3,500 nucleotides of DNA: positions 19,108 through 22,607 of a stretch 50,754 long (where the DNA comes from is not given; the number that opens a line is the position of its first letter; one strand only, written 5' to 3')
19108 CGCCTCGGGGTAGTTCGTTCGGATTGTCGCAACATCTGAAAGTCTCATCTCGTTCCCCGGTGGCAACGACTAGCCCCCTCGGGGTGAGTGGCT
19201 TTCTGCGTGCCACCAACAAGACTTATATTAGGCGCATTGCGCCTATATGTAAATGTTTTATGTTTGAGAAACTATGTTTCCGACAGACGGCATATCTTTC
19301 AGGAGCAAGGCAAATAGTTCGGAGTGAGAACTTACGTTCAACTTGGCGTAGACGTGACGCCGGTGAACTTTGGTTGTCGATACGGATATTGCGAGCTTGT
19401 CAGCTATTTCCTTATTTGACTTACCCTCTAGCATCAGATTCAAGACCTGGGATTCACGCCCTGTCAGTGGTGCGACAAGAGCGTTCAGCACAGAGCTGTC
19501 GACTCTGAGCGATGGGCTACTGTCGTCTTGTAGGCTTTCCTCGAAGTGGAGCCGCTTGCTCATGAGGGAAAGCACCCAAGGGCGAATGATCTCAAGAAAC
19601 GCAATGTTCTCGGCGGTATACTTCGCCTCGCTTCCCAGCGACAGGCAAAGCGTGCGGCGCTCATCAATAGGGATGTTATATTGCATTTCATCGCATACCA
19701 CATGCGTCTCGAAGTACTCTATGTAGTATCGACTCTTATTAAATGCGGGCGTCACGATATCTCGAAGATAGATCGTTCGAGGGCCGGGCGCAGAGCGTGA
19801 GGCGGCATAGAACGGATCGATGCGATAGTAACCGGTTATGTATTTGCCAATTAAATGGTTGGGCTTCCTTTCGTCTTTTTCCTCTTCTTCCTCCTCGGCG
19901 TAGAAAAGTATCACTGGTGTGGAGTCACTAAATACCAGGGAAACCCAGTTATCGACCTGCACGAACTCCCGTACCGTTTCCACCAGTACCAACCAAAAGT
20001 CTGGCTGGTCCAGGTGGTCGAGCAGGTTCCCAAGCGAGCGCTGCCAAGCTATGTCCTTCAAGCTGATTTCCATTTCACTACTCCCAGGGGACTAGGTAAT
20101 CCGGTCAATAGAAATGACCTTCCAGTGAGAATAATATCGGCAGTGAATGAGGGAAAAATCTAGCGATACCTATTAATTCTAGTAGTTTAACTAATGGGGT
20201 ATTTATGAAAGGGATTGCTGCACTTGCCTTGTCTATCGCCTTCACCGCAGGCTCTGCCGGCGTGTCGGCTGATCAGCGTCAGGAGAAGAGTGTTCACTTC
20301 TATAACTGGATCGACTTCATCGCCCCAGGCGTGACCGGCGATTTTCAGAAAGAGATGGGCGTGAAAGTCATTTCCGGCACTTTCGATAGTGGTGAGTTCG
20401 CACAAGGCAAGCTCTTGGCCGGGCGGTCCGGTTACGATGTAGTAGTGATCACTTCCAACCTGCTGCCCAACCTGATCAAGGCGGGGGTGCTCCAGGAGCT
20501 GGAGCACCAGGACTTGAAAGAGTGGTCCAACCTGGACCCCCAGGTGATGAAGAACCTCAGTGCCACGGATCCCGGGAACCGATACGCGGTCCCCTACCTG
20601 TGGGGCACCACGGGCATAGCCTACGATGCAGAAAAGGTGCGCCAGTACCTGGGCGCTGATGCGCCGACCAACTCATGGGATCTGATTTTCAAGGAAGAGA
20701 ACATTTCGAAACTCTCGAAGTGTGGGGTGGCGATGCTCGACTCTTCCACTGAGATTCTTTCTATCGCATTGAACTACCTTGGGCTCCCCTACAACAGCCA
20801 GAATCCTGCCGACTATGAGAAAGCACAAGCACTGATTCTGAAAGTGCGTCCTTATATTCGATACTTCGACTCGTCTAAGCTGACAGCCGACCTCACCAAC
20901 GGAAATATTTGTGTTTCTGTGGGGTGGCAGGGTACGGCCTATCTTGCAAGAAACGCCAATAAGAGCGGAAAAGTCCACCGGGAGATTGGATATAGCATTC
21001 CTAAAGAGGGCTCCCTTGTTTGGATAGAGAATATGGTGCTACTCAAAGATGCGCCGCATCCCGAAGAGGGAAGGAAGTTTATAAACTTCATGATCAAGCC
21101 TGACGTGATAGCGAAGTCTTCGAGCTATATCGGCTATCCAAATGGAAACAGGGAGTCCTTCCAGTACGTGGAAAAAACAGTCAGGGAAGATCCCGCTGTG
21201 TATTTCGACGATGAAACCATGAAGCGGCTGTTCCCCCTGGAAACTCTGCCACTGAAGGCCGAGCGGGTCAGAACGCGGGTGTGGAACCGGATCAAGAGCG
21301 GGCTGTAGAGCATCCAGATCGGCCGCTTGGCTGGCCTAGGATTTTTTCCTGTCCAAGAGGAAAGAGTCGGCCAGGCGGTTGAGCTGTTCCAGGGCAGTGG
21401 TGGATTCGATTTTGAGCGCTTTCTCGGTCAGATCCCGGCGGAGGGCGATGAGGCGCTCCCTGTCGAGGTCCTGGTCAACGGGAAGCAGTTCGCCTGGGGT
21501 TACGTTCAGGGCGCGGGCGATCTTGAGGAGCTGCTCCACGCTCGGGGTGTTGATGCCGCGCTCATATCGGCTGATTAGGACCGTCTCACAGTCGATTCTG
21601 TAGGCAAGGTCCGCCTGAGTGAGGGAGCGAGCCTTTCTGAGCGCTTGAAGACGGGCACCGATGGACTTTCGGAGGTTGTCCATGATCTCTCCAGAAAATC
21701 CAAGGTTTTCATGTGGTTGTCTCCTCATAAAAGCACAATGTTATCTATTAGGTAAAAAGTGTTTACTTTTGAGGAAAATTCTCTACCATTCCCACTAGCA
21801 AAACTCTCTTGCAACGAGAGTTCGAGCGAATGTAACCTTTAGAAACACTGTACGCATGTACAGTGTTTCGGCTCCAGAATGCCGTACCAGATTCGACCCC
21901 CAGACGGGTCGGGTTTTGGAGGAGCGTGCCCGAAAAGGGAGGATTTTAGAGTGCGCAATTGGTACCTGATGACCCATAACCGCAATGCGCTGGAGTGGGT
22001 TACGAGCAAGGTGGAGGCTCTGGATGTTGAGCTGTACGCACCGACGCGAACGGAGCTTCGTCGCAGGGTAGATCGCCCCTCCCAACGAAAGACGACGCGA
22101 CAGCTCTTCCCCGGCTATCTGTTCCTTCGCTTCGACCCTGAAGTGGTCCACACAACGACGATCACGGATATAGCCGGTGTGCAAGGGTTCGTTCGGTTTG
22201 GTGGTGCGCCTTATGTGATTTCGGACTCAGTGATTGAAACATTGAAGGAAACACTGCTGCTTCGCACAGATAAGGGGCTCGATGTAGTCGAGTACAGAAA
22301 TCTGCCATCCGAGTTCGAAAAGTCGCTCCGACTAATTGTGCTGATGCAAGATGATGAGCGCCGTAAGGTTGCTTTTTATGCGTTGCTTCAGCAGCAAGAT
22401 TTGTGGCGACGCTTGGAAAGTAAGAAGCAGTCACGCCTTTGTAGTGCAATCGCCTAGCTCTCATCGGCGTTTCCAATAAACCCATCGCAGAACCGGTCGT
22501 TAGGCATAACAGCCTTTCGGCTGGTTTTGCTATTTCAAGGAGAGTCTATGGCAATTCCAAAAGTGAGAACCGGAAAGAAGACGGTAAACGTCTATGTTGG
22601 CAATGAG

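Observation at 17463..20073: Low-GC minus-strand cargo operon (LuxR-type regulator plus three unknown ORFs) ending at a plasmid-borne MvaT silencer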

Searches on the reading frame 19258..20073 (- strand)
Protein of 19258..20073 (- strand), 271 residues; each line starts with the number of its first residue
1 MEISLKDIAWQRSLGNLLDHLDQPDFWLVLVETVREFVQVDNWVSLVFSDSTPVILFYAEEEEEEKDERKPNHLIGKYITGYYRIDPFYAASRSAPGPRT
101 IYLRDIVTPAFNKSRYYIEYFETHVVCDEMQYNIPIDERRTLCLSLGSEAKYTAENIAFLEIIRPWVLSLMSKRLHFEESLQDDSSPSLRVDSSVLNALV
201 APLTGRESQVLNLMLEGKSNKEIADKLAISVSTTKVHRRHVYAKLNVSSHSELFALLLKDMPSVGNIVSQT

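Call 3: search_protein_families(library=pfam, proteins=[window:19258-20073:-], max_evalue=0.1)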
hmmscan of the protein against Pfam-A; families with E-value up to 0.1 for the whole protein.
window:19258-20073:- (271 aa): 7 families
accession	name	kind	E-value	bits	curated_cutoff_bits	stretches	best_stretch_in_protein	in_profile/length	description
PF00196.25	GerE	-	2e-18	66.2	23.5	1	202-254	2-54/57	Bacterial regulatory proteins, luxR family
PF08281.18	Sigma70_r4_2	-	1.9e-06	27.9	25.7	1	199-245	7-54/54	Sigma-70, region 4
PF04545.22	Sigma70_r4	-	0.0064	16.4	24.1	1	203-240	5-43/50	Sigma-70, region 4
PF13384.12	HTH_23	-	0.013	15.7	24.6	1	209-235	9-35/50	Homeodomain-like domain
PF13518.12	HTH_28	-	0.023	15.2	25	1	209-233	4-28/52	Helix-turn-helix domain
PF07638.17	Sigma70_ECF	-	0.043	14.2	21.1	1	196-244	130-178/185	ECF sigma factor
PF13412.12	HTH_24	-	0.043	13.8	21.9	1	217-237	17-37/48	Winged helix-turn-helix DNA-binding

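Call 7: search_protein_families(library=ncbifam, proteins=[window:19258-20073:-], max_evalue=1)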
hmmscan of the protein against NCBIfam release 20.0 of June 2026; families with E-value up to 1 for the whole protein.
window:19258-20073:- (271 aa): 38 families (the best 25 are shown)
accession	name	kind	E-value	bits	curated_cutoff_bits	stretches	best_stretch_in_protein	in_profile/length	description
NF052445.1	RespRegMctR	equivalog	9.4e-13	48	300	1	201-256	143-198/205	two-component system response regulator MctR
NF003420.0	PRK04841.1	equivalog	4.9e-12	44.7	537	1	200-252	836-888/903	HTH-type transcriptional regulator MalT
NF007935.0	PRK10651.1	equivalog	2.7e-11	43.1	250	1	179-252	132-205/216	two-component system response regulator NarL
TIGR03020.2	EpsA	equivalog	1e-10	41.7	170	1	148-251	144-239/247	XrtB/PEP-CTERM-associated transcriptional regulator EpsA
NF011896.0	PRK15369.1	equivalog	1.1e-10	41.5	242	1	201-254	148-201/211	two component system response regulator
NF006900.1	PRK09390.1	equivalog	1.6e-10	40.8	255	1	192-258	132-198/203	response regulator FixJ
NF047785.1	respo_reg_MadR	equivalog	3.1e-10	39.8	300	1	178-252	123-198/209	MadR family response regulator transcription factor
NF040749.1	tetrathio_RR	equivalog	5.4e-10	39.3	290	1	191-257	122-188/191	tetrathionate respiration response regulator TtrR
NF007403.0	PRK09935.1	equivalog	1.2e-08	34.8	271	1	198-254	145-201/210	fimbria biosynthesis transcriptional regulator FimZ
NF007708.0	PRK10403.1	equivalog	1.7e-08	34.2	343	1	201-256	152-207/215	nitrate/nitrite response regulator protein NarP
NF007505.1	PRK10100.1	equivalog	3.6e-07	30.1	250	1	200-248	142-190/204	biofilm master transcriptional regulator CsgD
NF041830.1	RR_TF_ErdR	exception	3.8e-07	30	390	1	192-264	140-211/213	response regulator transcription factor ErdR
NF007685.0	PRK10360.1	equivalog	4.2e-07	30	258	1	201-254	136-189/196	response regulator transcription factor UhpA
TIGR02937.1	sigma70-ECF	superfamily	8e-06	25.6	42.9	1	182-246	97-162/165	sigma-70 family RNA polymerase sigma factor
NF050132.1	TransRegAbsR2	equivalog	1.3e-05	24.2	850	1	198-250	525-578/582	LuxR family transcriptional regulator AbsR2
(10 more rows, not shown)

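Call 8: search_protein_families(library=padloc, proteins=[window:19258-20073:-], max_evalue=1)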
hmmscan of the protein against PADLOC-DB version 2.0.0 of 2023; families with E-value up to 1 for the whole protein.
window:19258-20073:- (271 aa): 3 families
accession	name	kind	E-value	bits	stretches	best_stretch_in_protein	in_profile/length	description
PDLC01855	CARF3--CARF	-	3.5e-06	24.9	1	192-246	207-261/288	-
PDLC01851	CARF3--CARF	-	2.6e-05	21.8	1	202-246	209-253/279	-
PDLC01848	CARF3--CARF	-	0.004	14.8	1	196-236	128-168/197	-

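Call 9: search_protein_families(library=phrogs, proteins=[window:19258-20073:-], max_evalue=1)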
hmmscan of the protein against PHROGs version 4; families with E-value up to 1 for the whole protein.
window:19258-20073:- (271 aa): 16 families
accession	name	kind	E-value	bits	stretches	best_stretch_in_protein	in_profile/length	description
phrog_10300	-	transcription regulation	3.1e-08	34.8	1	203-254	121-172/182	transcriptional regulator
phrog_24049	-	unknown function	1.2e-06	29.6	1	200-255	14-69/149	-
phrog_27555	-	transcription regulation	5e-05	24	1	190-257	119-185/203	transcriptional regulator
phrog_3282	-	transcription regulation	0.00013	22.9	1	203-254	48-99/158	sigma factor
phrog_28434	-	unknown function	0.00015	23.1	1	201-245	6-50/98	-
phrog_3855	-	DNA, RNA and nucleotide metabolism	0.0037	18.7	1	206-241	68-103/115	HTH DNA binding protein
phrog_351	-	transcription regulation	0.0048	16.5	1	176-247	648-722/928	RNA polymerase sigma factor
phrog_1740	-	transcription regulation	0.013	15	1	189-237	155-204/567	RNA polymerase sigma factor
phrog_645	-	DNA, RNA and nucleotide metabolism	0.054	14.6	1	205-234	25-55/196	Rnase E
phrog_1190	-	transcription regulation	0.058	14.2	1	193-255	102-165/167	RNA polymerase sigma factor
phrog_31371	-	unknown function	0.075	14.2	0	204-240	67-103/118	-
phrog_5767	-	transcription regulation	0.087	13.2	1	202-243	289-330/393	sigma factor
phrog_13787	-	unknown function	0.11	13.7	1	196-246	115-165/172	-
phrog_731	-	unknown function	0.14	12.4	1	186-250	132-209/227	-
phrog_1058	-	unknown function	0.16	13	1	206-240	88-122/134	-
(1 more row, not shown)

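Call 17: search_solved_structures(query=window:19258-20073:-, max_evalue=1, show_alignments=1)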
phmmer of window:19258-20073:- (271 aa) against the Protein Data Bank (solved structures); distinct sequences matched with E-value up to 1: 51.
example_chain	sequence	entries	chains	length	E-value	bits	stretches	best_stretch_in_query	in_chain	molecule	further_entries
5xhx_A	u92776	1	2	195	2e-60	207.9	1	1-189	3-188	Helix-turn-helix transcriptional regulator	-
1yio_A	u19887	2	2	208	8.3e-10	42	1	189-257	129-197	response regulatory protein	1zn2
4wt0_B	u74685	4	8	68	1.5e-08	37.8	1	201-252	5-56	Response regulator receiver domain protein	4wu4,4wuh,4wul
4wsz_A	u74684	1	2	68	1.9e-08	37.5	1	201-252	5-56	Response regulator receiver domain protein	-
3kln_A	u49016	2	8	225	4e-08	36.5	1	190-251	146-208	Transcriptional regulator, LuxR family | Transcriptional regulator VpsT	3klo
5hev_A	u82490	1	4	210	5.1e-08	36.1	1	200-252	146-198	Response regulator protein VraR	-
7vim_A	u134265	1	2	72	5.7e-08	35.9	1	200-253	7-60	Protein EsrB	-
1a04_A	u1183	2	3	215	2.3e-06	30.7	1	177-252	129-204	NITRATE/NITRITE RESPONSE REGULATOR PROTEIN NARL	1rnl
1je8_A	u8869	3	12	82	8.5e-06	28.8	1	200-253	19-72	Nitrate/Nitrite Response Regulator Protein NARL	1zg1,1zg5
1x3u_A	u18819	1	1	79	9.2e-06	28.7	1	192-256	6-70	Transcriptional regulatory protein fixJ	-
8u3b_G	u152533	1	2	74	1.1e-05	28.5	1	202-253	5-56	Nitrate/nitrite response regulator protein NarL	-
4yn8_A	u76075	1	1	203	2.7e-05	27.2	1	202-251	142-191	Response regulator ChrA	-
5xso_A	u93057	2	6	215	4.3e-05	26.5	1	194-258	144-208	Response regulator FixJ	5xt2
2jpc_A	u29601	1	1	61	5.9e-05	26.1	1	206-254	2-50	SsrB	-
8a5r_AAA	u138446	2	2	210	6.4e-05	25.9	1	183-256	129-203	Light-activated DNA-binding protein EL222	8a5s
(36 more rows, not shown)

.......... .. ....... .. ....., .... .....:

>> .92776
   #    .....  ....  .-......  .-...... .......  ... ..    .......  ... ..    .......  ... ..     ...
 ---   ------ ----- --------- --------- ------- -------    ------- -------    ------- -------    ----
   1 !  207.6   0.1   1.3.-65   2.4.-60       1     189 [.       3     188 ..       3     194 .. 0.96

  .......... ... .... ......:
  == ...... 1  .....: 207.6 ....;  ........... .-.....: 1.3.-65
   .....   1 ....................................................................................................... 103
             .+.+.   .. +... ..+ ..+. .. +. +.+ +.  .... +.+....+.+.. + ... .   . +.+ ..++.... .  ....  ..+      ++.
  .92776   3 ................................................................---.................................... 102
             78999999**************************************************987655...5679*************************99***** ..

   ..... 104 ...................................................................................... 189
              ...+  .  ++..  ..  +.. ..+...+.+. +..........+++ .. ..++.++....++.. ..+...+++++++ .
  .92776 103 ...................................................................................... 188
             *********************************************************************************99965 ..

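Call 82: search_dna_similar(query=window:19258-20073:-, collection=plasmids, mode=protein, max_rows=40, rows=spread, max_evalue=1e-20)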
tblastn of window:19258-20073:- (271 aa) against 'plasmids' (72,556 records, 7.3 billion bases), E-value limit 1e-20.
Records with a match: 106; places in all: 109; records where one place covers at least 80% of the query: 90.
Best place of each record, by identity: >=99% 32; 95-99% 11; <60% 63.
By first word of the organism name: Pseudomonas 87; Ensifer 9; Burkholderia 5; Sinorhizobium 2; Roseovarius 1; Halomonas 1; Ciceribacter 1.
By predicted mobility (MOB-suite, as given by PLSDB): non-mobilizable 62; conjugative 42; mobilizable 2.
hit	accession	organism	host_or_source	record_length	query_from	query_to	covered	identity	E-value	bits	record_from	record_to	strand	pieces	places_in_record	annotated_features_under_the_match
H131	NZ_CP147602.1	Pseudomonas aeruginosa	Homo sapiens,bloodstream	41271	1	271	100%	100.0%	1e-175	543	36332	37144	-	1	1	helix-turn-helix transcriptional regulator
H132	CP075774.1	Pseudomonas aeruginosa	Homo sapiens,Cell culture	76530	1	271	100%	100.0%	1e-175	543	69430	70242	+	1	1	helix-turn-helix transcriptional regulator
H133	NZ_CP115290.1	Pseudomonas aeruginosa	Homo sapiens,culture samples from human ...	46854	1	271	100%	99.6%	3e-175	542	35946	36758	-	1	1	helix-turn-helix transcriptional regulator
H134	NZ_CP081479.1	Pseudomonas aeruginosa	Homo sapiens,burn wound,burn wound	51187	1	271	100%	99.6%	5e-175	541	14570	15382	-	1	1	helix-turn-helix transcriptional regulator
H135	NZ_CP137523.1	Pseudomonas aeruginosa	Homo sapiens,Bacterial culture sample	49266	1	271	100%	99.6%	1e-174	541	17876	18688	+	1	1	helix-turn-helix transcriptional regulator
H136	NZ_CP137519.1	Pseudomonas aeruginosa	Homo sapiens,Bacterial culture sample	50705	1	271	100%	99.6%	1e-174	541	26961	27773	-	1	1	helix-turn-helix transcriptional regulator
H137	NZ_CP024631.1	Pseudomonas aeruginosa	Mink,lung,Mink raising farm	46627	1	271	100%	99.3%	3e-175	542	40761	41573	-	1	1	helix-turn-helix transcriptional regulator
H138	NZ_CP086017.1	Pseudomonas aeruginosa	Homo sapiens,skin secretions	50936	1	271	100%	99.3%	3e-175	542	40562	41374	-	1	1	helix-turn-helix transcriptional regulator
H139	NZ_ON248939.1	Pseudomonas aeruginosa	-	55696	1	271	100%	99.3%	3e-175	542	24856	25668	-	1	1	helix-turn-helix transcriptional regulator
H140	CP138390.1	Pseudomonas aeruginosa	Homo sapiens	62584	1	271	100%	99.3%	3e-175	542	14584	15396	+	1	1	helix-turn-helix transcriptional regulator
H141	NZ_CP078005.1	Pseudomonas aeruginosa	Homo sapiens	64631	1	271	100%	99.3%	3e-175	542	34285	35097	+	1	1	helix-turn-helix transcriptional regulator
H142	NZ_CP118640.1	Pseudomonas aeruginosa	Homo sapiens,Urinary catheter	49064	1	271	100%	99.3%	6e-175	541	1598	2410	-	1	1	helix-turn-helix transcriptional regulator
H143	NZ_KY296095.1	Pseudomonas aeruginosa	-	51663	1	271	100%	98.9%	2e-174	540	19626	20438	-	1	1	helix-turn-helix transcriptional regulator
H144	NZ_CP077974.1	Pseudomonas aeruginosa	Homo sapiens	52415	1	271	100%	98.9%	2e-174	540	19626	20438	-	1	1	helix-turn-helix transcriptional regulator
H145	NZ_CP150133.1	Pseudomonas aeruginosa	Homo sapiens,Urinary sample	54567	1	271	100%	98.9%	5e-174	539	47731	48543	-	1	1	helix-turn-helix transcriptional regulator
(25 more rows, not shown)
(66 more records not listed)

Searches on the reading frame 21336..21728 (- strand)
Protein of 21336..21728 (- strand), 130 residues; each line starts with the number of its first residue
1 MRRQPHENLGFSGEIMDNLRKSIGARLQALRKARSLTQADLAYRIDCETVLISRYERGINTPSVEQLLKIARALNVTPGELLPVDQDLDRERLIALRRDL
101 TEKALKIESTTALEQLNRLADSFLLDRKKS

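Call 3: search_protein_families(library=pfam, proteins=[window:21336-21728:-], max_evalue=0.1)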
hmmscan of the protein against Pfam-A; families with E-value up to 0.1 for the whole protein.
window:21336-21728:- (130 aa): 7 families
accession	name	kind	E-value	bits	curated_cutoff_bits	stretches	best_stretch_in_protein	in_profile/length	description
PF13560.12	HTH_31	-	2.6e-13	50.5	27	1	23-80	2-60/64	Helix-turn-helix domain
PF01381.28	HTH_3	-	2.9e-13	50.1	23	1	27-81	1-55/55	Helix-turn-helix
PF13443.12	HTH_26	-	4.1e-10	40.2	22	1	26-84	1-60/63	Cro/C1-type HTH DNA-binding domain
PF12844.13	HTH_19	-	5.5e-07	29.8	30.2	1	24-82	1-59/64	Helix-turn-helix domain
PF13744.12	HTH_37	-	0.0033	17.6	27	1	17-74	13-71/80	Helix-turn-helix domain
PF22495.2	HTH_92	-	0.036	13.8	27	1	29-70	2-44/45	RsaL-like HTH domain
PF15731.11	MqsA_antitoxin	-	0.094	13.3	30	0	24-78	71-124/131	Antitoxin component of bacterial toxin-antitoxin system, MqsA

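Call 7: search_protein_families(library=ncbifam, proteins=[window:21336-21728:-], max_evalue=1)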
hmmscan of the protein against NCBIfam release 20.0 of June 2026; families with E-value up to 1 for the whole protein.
window:21336-21728:- (130 aa): 19 families
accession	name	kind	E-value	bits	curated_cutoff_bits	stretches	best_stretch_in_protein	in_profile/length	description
NF041951.1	phage_RstR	subfamily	8.8e-15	54.9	80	1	22-98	2-78/108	RstR family transcriptional repressor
NF047948.1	male_kill_WMK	equivalog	1.5e-11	44.3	300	1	15-116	155-254/300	WO male-killing family protein Wmk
TIGR03070.1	couple_hipB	subfamily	8.1e-10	38.5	71.65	1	22-76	2-56/58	type II toxin-antitoxin system Y4mF family antitoxin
NF007257.0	PRK09706.1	subfamily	9.1e-09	35.2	101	1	21-102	4-87/135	transcriptional repressor DicA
NF006015.0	PRK08154.1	subfamily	6.5e-07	28.8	204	1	16-104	24-114/314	anaerobic benzoate catabolism transcriptional regulator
TIGR03830.1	CxxCG_CxxCG_HTH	subfamily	5.1e-06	26.3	61.8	1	23-70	66-115/127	type II TA system antitoxin MqsA family protein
NF010465.0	PRK13890.1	equivalog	1e-05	25.6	96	1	30-105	13-87/121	conjugal transfer protein TrbA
TIGR00270.2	TIGR00270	equivalog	1.2e-05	25.2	110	1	23-77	76-130/159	multiprotein bridging factor aMBF1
NF041575.1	antitoxPezA_Strep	equivalog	5e-05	23.3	290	1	23-81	2-60/158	type II toxin-antitoxin system antitoxin PezA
NF052239.1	antitox_spr1629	equivalog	0.0001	21.5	335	1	23-116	3-101/377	spr1629 family repressor/antitoxin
NF038139.1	Reg_Aceta_RamB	equivalog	0.00011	21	700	1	23-110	3-87/465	acetate metabolism transcriptional regulator RamB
NF007271.0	PRK09726.1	equivalog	0.00036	20.4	79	1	25-77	15-67/88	type II toxin-antitoxin system antitoxin HipB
NF050110.1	TransRegBldD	equivalog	0.00054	19.7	250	1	19-89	5-77/162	transcriptional regulator BldD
NF046032.1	TransRegSlrRBacil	equivalog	0.0021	18.2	250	1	26-83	5-63/149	HTH-type transcriptional regulator SlrR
NF058600.1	TransRegSco1979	equivalog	0.0049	15.9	350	1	20-70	6-59/280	Sco1979 family transcriptional regulator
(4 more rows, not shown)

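Call 8: search_protein_families(library=padloc, proteins=[window:21336-21728:-], max_evalue=1)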
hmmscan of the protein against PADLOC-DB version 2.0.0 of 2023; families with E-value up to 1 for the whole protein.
window:21336-21728:- (130 aa): 22 families
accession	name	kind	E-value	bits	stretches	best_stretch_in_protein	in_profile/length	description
PDLC04142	capH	-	8.6e-11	40.8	1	20-98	4-78/103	capH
PDLC02926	HTH_VI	-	2e-10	38.8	1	23-107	2-87/92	-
PDLC03951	RmrA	-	7.6e-10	36.3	1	24-119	10-105/400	-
PDLC03948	RmrA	-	2.2e-09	34.7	1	24-76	10-62/397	-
PDLC03954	RmrA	-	2.5e-09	34.5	1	19-99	7-87/380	-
PDLC03952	RmrA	-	6.2e-09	33.2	1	18-75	18-75/395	-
PDLC03944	RmrA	-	1e-08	32.7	1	23-75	7-59/384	-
PDLC03947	RmrA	-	2.4e-08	31.2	1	17-76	6-65/383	-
PDLC03665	Control_protein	-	2.6e-08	32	1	16-84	2-71/77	control protein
PDLC03949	RmrA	-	1.2e-07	28.9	1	25-78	5-58/363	-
PDLC03956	RmrA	-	4.9e-07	27.1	1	23-86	9-73/399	-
PDLC03664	Control_protein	-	5.6e-07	27.9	1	23-82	14-73/74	control protein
PDLC04775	PDC-M69A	-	7.4e-07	27.7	1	16-103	1-88/113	-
PDLC03946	RmrA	-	7.5e-06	22.9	1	25-76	5-56/357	-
PDLC03955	RmrA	-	8.3e-06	23.3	1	26-84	24-81/371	-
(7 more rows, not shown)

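Call 9: search_protein_families(library=phrogs, proteins=[window:21336-21728:-], max_evalue=1)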
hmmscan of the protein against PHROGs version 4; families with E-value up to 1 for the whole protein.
window:21336-21728:- (130 aa): 39 families (the best 25 are shown)
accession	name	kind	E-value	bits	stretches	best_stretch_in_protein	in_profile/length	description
phrog_8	-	transcription regulation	3.8e-16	60.4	1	16-88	70-142/346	transcriptional regulator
phrog_3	-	transcription regulation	5.5e-13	50.5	1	15-106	81-183/430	transcriptional repressor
phrog_2439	-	transcription regulation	2.5e-12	47.3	1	20-112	5-96/367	transcriptional regulator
phrog_4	-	transcription regulation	1.4e-11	45.1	1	16-87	130-197/400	transcriptional repressor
phrog_5823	-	transcription regulation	2.7e-11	44.3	1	21-106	5-97/404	transcriptional regulator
phrog_2967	-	transcription regulation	3.1e-10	41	1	20-117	8-107/225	transcriptional regulator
phrog_1373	-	transcription regulation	8.9e-09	36.5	1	25-78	66-119/166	transcriptional regulator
phrog_4836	-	transcription regulation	6.7e-08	33.3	1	17-100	70-153/194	CII-like regulator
phrog_2328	-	transcription regulation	7.4e-08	33.2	1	20-78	13-71/128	transcriptional repressor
phrog_34939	-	unknown function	7.7e-07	30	1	23-84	10-72/280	-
phrog_7241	-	transcription regulation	1.4e-06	29.4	1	26-82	65-121/122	transcriptional regulator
phrog_4583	-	transcription regulation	1e-05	26.5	1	21-83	9-71/81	transcriptional repressor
phrog_38149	-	unknown function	8.3e-05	23.6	1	20-78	6-61/190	-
phrog_9908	-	DNA, RNA and nucleotide metabolism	9.3e-05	22.7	1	22-101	13-84/282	DNA binding protein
phrog_4031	-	unknown function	0.0001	21.9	1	14-78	510-575/626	-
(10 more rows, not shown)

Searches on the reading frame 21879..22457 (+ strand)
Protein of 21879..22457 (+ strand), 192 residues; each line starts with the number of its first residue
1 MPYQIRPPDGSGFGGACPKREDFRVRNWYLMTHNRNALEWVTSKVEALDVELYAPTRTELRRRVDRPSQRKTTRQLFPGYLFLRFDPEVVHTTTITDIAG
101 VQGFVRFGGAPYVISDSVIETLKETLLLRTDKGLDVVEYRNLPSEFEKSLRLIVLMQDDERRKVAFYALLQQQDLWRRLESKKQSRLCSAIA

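Call 3: search_protein_families(library=pfam, proteins=[window:21879-22457:+], max_evalue=0.1)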
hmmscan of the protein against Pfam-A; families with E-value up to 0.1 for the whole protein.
window:21879-22457:+ (192 aa): 1 family
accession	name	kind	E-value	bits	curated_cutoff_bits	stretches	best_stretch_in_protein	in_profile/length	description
PF02357.24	NusG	-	1.6e-13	51.4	22.2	1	27-122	2-92/93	Transcription termination factor nusG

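Call 7: search_protein_families(library=ncbifam, proteins=[window:21879-22457:+], max_evalue=1)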
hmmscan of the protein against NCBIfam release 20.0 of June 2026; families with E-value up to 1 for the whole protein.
window:21879-22457:+ (192 aa): 5 families
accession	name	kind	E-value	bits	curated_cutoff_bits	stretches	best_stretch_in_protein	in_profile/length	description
NF006534.0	PRK09014.1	equivalog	8.1e-19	68.1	124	1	26-127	2-101/162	transcription/translation regulatory transformer protein RfaH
TIGR01955.1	RfaH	equivalog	6.3e-16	58.8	144.5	1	28-125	1-96/159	transcription/translation regulatory transformer protein RfaH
NF033644.1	antiterm_UpxY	subfamily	2.1e-09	37.6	100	1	28-126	1-99/164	UpxY family transcription antiterminator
TIGR00922.1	nusG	equivalog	9.6e-05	22.3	135.7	1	62-125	42-105/172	transcription termination/antitermination protein NusG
NF033641.1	antiterm_LoaP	exception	0.001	19.2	125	1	36-123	13-99/166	antiterminator LoaP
